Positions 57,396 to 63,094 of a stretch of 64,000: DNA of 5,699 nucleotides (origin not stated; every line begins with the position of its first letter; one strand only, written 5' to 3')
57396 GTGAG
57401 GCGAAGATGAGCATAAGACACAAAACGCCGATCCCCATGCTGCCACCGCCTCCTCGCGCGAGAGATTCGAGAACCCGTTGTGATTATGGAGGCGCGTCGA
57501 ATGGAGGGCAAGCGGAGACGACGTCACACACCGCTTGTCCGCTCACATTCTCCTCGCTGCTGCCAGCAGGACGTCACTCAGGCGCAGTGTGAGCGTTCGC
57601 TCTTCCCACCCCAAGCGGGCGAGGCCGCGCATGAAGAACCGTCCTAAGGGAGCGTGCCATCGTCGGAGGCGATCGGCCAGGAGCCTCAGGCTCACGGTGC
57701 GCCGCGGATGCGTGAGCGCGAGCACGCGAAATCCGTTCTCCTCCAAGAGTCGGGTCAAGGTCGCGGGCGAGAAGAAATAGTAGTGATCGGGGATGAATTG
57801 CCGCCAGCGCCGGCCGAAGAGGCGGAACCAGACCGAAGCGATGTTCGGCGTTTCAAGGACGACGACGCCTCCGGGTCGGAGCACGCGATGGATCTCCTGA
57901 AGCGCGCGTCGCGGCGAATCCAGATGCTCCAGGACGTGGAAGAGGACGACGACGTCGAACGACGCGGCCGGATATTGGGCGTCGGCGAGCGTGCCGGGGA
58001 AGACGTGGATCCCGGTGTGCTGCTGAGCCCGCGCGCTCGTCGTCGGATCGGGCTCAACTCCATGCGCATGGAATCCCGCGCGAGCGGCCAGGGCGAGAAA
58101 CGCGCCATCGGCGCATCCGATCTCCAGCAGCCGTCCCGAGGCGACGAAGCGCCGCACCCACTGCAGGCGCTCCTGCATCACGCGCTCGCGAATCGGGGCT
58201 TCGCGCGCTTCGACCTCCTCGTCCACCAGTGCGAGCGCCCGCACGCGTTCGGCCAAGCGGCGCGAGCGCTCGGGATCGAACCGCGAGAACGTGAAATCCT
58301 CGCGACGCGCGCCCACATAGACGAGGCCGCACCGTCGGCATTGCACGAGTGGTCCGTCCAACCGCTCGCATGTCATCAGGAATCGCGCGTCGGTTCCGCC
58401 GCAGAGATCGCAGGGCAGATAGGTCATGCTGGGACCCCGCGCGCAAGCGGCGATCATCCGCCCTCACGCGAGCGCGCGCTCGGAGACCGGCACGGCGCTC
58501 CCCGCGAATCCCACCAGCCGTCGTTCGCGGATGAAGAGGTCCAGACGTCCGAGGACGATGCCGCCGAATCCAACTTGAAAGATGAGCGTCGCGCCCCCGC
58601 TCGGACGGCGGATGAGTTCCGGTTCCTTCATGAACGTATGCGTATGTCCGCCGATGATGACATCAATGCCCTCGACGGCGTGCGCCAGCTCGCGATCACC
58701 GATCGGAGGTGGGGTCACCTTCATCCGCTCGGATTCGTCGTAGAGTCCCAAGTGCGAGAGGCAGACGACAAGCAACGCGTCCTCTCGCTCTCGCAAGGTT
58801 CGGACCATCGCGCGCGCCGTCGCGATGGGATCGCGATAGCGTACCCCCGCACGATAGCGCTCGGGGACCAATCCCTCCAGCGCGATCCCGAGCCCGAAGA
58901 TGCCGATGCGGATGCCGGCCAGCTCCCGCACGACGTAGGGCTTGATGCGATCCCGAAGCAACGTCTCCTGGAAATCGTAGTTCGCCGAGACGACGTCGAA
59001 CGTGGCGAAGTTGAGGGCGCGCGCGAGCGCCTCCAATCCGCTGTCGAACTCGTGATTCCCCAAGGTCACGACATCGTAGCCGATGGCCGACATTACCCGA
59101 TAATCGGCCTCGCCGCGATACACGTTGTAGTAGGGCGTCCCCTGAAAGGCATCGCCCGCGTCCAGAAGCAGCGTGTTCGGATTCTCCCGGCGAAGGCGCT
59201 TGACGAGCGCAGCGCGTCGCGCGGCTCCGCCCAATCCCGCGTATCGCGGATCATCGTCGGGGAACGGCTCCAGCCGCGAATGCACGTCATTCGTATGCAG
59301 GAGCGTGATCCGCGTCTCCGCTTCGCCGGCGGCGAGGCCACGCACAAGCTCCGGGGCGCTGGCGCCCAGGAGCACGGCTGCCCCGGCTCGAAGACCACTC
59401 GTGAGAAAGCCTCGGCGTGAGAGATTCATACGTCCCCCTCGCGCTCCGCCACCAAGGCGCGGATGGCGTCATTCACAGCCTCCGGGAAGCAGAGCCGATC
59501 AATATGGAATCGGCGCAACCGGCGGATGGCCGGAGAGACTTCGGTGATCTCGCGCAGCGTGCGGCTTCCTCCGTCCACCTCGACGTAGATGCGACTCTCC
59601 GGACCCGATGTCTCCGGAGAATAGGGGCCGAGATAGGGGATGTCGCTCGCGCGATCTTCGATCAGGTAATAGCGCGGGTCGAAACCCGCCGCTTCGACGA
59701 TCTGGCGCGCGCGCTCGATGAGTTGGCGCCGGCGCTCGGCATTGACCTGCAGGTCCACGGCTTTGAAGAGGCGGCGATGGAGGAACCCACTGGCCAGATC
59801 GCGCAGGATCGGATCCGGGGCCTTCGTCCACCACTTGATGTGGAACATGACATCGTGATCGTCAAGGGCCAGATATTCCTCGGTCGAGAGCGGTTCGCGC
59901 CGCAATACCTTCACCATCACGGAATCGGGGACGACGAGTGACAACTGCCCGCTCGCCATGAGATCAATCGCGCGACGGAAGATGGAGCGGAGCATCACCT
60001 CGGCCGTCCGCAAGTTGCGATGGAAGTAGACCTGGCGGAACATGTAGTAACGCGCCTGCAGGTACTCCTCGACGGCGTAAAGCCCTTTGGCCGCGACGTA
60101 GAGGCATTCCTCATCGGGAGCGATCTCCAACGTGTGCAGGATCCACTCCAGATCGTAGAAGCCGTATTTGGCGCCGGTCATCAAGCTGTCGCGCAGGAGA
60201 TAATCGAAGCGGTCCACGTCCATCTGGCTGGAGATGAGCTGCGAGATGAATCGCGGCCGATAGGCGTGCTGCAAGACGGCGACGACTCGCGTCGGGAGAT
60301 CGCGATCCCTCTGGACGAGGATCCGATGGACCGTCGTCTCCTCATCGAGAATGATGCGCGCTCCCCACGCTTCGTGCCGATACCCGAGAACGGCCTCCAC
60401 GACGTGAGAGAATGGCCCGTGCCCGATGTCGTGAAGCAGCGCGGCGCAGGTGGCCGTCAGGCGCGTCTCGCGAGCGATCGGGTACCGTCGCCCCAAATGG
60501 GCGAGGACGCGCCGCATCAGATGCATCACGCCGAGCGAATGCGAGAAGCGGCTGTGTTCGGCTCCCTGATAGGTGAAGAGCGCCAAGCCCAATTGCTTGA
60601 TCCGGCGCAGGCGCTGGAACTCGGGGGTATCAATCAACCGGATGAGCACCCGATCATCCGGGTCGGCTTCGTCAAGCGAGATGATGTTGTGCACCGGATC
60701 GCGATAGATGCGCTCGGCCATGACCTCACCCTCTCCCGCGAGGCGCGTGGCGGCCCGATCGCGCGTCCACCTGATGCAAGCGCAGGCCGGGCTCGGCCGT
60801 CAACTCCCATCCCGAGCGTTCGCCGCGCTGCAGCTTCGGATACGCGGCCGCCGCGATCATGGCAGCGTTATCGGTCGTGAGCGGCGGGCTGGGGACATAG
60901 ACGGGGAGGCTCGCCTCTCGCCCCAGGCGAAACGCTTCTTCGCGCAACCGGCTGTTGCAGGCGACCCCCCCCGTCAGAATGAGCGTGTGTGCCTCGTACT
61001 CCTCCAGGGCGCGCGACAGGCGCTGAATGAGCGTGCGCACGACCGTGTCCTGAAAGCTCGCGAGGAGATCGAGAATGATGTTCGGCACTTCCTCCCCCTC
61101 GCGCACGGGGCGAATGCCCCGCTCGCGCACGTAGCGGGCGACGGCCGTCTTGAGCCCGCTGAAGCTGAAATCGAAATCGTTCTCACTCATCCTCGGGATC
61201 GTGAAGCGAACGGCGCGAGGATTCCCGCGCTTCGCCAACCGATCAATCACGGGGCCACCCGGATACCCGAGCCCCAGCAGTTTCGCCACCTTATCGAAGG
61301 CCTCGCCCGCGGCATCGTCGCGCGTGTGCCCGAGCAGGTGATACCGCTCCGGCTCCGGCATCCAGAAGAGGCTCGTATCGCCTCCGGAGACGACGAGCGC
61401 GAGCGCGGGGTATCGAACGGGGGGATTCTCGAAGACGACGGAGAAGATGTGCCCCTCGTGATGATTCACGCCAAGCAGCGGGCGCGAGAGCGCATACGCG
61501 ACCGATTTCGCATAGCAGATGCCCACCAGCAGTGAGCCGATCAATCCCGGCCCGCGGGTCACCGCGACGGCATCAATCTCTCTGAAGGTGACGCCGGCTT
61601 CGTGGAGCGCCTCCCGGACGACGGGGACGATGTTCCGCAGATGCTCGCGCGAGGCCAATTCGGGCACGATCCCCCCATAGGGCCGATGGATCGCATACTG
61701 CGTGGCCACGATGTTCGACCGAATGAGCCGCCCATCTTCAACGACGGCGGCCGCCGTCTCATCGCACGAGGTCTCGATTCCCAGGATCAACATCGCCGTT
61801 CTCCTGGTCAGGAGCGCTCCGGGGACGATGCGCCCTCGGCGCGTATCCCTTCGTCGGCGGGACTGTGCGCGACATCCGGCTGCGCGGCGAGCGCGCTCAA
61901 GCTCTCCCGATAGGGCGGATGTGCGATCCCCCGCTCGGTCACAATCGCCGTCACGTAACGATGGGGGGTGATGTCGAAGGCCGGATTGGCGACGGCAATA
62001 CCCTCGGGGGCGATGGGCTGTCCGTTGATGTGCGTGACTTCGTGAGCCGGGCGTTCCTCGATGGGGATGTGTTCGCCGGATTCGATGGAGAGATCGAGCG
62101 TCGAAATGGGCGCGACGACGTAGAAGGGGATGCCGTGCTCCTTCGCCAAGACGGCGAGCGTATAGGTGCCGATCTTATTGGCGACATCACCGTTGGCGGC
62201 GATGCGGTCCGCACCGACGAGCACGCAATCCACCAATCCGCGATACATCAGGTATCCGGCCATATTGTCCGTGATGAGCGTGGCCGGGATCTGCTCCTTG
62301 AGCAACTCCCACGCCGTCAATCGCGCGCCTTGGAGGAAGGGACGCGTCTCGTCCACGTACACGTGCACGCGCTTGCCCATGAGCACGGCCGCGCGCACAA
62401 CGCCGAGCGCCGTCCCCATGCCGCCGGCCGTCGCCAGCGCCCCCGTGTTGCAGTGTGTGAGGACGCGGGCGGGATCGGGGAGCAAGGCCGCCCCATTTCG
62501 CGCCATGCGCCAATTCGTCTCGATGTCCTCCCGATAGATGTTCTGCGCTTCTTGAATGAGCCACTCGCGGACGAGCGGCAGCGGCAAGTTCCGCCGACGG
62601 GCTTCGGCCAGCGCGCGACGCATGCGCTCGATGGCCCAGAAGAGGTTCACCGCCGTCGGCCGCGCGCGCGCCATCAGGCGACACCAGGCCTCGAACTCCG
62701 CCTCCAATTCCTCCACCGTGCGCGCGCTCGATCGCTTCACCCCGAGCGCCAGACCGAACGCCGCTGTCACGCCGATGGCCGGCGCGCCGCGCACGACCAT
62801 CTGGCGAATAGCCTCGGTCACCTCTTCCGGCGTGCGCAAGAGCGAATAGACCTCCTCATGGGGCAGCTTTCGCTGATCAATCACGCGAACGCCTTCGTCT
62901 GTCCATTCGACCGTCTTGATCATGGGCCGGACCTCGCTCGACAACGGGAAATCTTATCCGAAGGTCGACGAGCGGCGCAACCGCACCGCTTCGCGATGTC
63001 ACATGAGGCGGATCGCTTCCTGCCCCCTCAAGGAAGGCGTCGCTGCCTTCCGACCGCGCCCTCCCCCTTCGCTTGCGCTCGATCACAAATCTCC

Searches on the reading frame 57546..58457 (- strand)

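Call 7: search_protein_families(library=padloc, proteins=[window:57546-58457:-], max_evalue=0.01)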
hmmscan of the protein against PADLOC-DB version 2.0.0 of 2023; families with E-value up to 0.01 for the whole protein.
window:57546-58457:- (304 aa): 1 family
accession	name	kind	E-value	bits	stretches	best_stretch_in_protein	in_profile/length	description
PDLC04134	mad2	-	3.8e-16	57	1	108-248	293-423/492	mads_2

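Call 46: search_protein_families(library=pfam, proteins=[window:57546-58457:-], max_evalue=0.001)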
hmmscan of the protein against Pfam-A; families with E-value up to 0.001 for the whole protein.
window:57546-58457:- (304 aa): 9 families
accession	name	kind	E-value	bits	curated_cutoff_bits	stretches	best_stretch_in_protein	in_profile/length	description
PF13489.12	Methyltransf_23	-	5.5e-33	114.5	27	1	99-247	15-163/164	Methyltransferase domain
PF08241.18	Methyltransf_11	-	2.1e-21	76.8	21.2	1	111-201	1-95/95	Methyltransferase domain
PF08242.18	Methyltransf_12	-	7.3e-16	59.1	30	1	111-199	1-98/98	Methyltransferase domain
PF13649.12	Methyltransf_25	-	7.5e-16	59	27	1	111-197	2-97/97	Methyltransferase domain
PF13847.12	Methyltransf_31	-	6e-11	42.7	27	1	109-205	6-113/145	Methyltransferase domain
PF07021.18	MetW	-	2.5e-09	37.5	21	1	99-206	5-112/193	Methionine biosynthesis protein MetW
PF08003.17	Methyltransf_9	-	1.5e-05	24.6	23.8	1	110-245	119-262/315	Protein of unknown function (DUF1698)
PF03141.22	Methyltransf_29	-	0.00034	19.8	23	1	110-207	121-223/506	Putative S-adenosyl-L-methionine-dependent methyltransferase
PF20922.3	Anamorsin_N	-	0.00049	20.3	27.1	1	157-205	42-91/163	Anamorsin, N-terminal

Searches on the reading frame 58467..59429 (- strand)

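Call 7: search_protein_families(library=padloc, proteins=[window:58467-59429:-], max_evalue=0.01)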
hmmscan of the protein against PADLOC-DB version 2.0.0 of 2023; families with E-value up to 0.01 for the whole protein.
window:58467-59429:- (321 aa): 0 families

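Call 46: search_protein_families(library=pfam, proteins=[window:58467-59429:-], max_evalue=0.001)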
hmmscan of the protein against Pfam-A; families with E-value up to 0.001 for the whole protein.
window:58467-59429:- (321 aa): 2 families
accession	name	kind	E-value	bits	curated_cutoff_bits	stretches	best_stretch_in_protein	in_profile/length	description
PF00149.33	Metallophos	-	5.2e-16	60.1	21.5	1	42-265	2-190/191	Calcineurin-like phosphoesterase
PF09587.15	PGA_cap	-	7.1e-06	26.1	27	1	88-266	50-233/255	Bacterial capsule synthesis protein PGA_cap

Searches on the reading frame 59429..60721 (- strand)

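Call 7: search_protein_families(library=padloc, proteins=[window:59429-60721:-], max_evalue=0.01)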
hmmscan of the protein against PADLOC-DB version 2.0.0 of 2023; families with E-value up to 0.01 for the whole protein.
window:59429-60721:- (431 aa): 2 families
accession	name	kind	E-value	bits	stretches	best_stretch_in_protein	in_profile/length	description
PDLC02374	dGTPase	-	1.7e-10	38.9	1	23-119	42-129/395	-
PDLC01254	Cas3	-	0.0017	16.6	1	55-156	6-91/164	CAS-I; effector_G3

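Call 46: search_protein_families(library=pfam, proteins=[window:59429-60721:-], max_evalue=0.001)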
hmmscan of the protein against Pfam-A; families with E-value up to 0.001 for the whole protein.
window:59429-60721:- (431 aa): 2 families
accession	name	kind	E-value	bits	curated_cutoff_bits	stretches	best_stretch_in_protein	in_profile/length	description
PF01966.28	HD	-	5.5e-12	46.4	22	1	58-175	1-113/116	HD domain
PF19276.4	HD_assoc_2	-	7e-11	42.4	23.1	1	191-255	3-65/222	HD associated region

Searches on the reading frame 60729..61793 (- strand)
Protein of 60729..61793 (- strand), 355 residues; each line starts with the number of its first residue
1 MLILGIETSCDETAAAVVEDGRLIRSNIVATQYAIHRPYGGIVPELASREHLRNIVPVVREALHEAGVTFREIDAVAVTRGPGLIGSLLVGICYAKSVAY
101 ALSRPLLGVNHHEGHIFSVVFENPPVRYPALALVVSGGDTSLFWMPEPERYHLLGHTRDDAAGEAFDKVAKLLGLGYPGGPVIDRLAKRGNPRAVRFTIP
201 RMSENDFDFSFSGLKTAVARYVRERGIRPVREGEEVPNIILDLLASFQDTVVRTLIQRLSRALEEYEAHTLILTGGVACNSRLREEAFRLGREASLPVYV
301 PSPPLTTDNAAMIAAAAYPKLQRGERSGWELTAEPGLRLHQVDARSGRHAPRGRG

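Call 46: search_protein_families(library=pfam, proteins=[window:60729-61793:-], max_evalue=0.001)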
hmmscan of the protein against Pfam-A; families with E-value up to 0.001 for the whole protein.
window:60729-61793:- (355 aa): 3 families
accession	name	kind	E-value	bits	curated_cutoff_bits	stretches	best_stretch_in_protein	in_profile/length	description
PF00814.31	TsaD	-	6.5e-91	305.1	24.8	1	24-314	2-263/264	tRNA N6-adenosine threonylcarbamoyltransferase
PF02543.21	Carbam_trans_N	-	1.6e-08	34.8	24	1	104-316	125-345/346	Carbamoyltransferase N-terminus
PF22521.2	HypF_C_2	-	3.5e-05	24.1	27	1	243-302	169-228/241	Carbamoyltransferase, Kae1-like Domain, second subdomain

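Call 60: find_homologous_proteins(query=window:60729-61793:-, max_evalue=1e-60)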
Query window:60729-61793:- (355 aa): 8000 proteins with E <= 1e-60 among 8000 candidates; the best 120 are listed.
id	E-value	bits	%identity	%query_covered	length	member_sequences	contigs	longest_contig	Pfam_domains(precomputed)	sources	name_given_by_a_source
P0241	2.1e-227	772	98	100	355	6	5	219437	PF02543.22,PF00814.32,PF22521.3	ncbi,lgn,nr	ncbi:tRNA N6-adenosine threonylcarbamoyltransferase [bacterium HR10]|nr:tRNA N6-adenosine threonylca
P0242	7.2e-210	714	90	99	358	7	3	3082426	PF02543.22,PF00814.32,PF22521.3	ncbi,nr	ncbi:MAG: tRNA (adenosine(37)-N6)-threonylcarbamoyltransferase complex transferase subunit TsaD [Aci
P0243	3.0e-206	702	90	97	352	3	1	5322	PF02543.22,PF00814.32,PF22521.3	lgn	-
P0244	4.4e-205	699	89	96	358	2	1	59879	PF02543.22,PF00814.32,PF22521.3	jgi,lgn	jgi:N6-L-threonylcarbamoyladenine synthase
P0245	4.5e-202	689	88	97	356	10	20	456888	PF02543.22,PF00814.32,PF22521.3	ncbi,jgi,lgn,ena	jgi:N6-L-threonylcarbamoyladenine synthase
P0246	1.1e-194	664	85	98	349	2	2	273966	PF02543.22,PF00814.32,PF22521.3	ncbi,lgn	-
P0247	7.3e-167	573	75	95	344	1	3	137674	PF00814.32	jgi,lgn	jgi:N6-L-threonylcarbamoyladenine synthase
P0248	1.0e-166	572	76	95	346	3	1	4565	PF02543.22,PF00814.32,PF22521.3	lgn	-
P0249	3.9e-165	567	73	99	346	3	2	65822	PF02543.22,PF00814.32,PF22521.3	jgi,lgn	jgi:N6-L-threonylcarbamoyladenine synthase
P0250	8.0e-164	563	73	98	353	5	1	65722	PF02543.22,PF00814.32,PF22521.3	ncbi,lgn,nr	ncbi:MAG TPA: tRNA (adenosine(37)-N6)-threonylcarbamoyltransferase complex transferase subunit TsaD 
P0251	2.3e-154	532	68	100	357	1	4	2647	PF00814.32,PF22521.3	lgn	-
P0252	3.1e-154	531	67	100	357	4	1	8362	PF00814.32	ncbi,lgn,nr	ncbi:MAG: tRNA (adenosine(37)-N6)-threonylcarbamoyltransferase complex transferase subunit TsaD [Aci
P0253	1.9e-152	525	67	100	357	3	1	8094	PF00814.32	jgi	jgi:N6-L-threonylcarbamoyladenine synthase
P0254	2.2e-152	525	67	100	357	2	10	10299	PF00814.32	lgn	-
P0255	4.2e-152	524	67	100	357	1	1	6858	PF00814.32,PF22521.3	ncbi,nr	ncbi:MAG: tRNA (adenosine(37)-N6)-threonylcarbamoyltransferase complex transferase subunit TsaD [Aci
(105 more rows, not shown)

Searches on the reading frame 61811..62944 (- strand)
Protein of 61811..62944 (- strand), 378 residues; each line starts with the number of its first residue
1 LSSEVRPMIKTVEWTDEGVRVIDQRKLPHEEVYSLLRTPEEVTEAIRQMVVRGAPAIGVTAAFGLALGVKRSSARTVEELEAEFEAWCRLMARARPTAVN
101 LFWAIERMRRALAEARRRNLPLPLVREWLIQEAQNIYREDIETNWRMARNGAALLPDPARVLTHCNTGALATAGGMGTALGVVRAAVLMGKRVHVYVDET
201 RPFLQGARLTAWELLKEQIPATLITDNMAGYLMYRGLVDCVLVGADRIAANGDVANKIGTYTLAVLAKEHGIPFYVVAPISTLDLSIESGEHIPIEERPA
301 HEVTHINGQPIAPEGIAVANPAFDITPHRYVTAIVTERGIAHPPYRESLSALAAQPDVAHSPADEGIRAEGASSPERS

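Call 46: search_protein_families(library=pfam, proteins=[window:61811-62944:-], max_evalue=0.001)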
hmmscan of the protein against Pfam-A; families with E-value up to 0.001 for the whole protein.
window:61811-62944:- (378 aa): 1 family
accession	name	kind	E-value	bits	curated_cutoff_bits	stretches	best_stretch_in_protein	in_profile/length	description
PF01008.23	IF-2B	-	1.4e-91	307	22.4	1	51-343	2-280/280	Initiation factor 2 subunit family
